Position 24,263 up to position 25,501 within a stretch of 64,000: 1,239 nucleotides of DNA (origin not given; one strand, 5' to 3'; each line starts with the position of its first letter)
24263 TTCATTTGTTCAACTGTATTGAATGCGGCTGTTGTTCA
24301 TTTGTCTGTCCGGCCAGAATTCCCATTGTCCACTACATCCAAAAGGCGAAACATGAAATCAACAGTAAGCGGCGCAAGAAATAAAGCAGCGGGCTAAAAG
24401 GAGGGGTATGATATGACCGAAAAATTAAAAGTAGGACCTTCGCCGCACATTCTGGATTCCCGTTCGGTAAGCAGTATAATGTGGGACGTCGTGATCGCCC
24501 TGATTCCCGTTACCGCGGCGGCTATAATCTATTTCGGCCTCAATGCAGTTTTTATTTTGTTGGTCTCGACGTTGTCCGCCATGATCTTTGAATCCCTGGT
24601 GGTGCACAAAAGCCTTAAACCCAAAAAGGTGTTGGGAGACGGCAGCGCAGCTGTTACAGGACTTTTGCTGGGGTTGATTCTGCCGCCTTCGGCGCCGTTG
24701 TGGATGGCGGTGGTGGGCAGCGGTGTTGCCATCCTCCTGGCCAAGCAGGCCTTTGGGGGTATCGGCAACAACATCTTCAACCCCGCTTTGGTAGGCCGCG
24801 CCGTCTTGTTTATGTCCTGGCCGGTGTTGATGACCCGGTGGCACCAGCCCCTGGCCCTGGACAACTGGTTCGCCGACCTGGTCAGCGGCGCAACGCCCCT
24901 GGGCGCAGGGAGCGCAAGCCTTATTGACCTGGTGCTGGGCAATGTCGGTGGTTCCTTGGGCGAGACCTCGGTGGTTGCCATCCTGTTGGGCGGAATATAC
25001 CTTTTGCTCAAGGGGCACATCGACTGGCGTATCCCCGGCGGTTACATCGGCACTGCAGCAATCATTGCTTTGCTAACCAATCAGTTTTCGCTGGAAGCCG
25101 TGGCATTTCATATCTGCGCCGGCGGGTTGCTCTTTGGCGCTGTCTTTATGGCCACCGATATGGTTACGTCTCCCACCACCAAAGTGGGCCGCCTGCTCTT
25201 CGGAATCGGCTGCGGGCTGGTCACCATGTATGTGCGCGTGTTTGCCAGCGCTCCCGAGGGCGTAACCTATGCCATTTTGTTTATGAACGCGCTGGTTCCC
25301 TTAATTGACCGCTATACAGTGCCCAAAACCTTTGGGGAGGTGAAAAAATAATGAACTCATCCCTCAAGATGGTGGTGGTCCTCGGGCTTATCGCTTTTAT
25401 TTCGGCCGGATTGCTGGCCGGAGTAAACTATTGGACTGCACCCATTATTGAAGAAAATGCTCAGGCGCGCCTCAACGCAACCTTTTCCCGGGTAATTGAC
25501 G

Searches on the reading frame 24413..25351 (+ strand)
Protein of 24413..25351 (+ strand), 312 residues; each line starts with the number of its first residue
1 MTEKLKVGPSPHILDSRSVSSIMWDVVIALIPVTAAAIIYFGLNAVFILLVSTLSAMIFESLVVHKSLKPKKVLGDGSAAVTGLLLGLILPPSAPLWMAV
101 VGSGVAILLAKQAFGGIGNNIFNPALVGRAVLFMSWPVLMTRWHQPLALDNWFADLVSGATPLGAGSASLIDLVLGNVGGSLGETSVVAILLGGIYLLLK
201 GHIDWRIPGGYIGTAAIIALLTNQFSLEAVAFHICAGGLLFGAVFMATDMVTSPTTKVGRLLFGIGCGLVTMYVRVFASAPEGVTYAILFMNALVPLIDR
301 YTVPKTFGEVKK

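Call 5: search_protein_families(library=pfam, proteins=[window:24413-25351:+], max_evalue=0.01)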
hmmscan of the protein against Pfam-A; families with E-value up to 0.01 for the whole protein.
window:24413-25351:+ (312 aa): 1 family
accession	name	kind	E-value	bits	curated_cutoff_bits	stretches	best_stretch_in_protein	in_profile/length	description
PF03116.20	NQR2_RnfD_RnfE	-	1.9e-112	375.9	27.7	1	7-308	2-296/296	NQR2, RnfD, RnfE family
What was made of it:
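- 24413..25351 (+): rnfD, 312 aa, one predicted flavinylation site (SGAT, T161) (substrate of the ApbE). PF03116 E=1.9e-112 (call 5).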

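Call 6: search_protein_families(library=ncbifam, proteins=[window:24413-25351:+], max_evalue=0.01)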
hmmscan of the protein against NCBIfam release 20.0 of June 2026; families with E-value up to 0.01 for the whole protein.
window:24413-25351:+ (312 aa): 6 families
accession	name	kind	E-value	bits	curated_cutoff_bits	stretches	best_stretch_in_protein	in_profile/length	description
TIGR01946.1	rnfD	subfamily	3.9e-92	309.1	207.05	1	10-309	1-327/327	RnfABCDGE type electron transport complex subunit D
NF002011.0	PRK00816.1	equivalog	6.7e-67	226.1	415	2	5-153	3-152/352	electron transport complex subunit RsxD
NF041838.1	rnfD_Methano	equivalog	1.1e-62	212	400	1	6-307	4-285/285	Rnf electron transport complex subunit RnfD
NF003756.0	PRK05349.1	equivalog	1.6e-51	175.5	414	1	41-303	116-393/406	NADH:ubiquinone reductase (Na(+)-transporting) subunit B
TIGR01937.1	nqrB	equivalog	8.5e-49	166.5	349.9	1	37-305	112-408/413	NADH:ubiquinone reductase (Na(+)-transporting) subunit B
NF002181.0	PRK01024.1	equivalog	6.4e-43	147.2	792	2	163-305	339-497/503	Na(+)-transporting NADH-quinone reductase subunit B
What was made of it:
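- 24413..25351 (+): TIGR01946 scores 309 bits against a cut-off of 207 (call 6).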
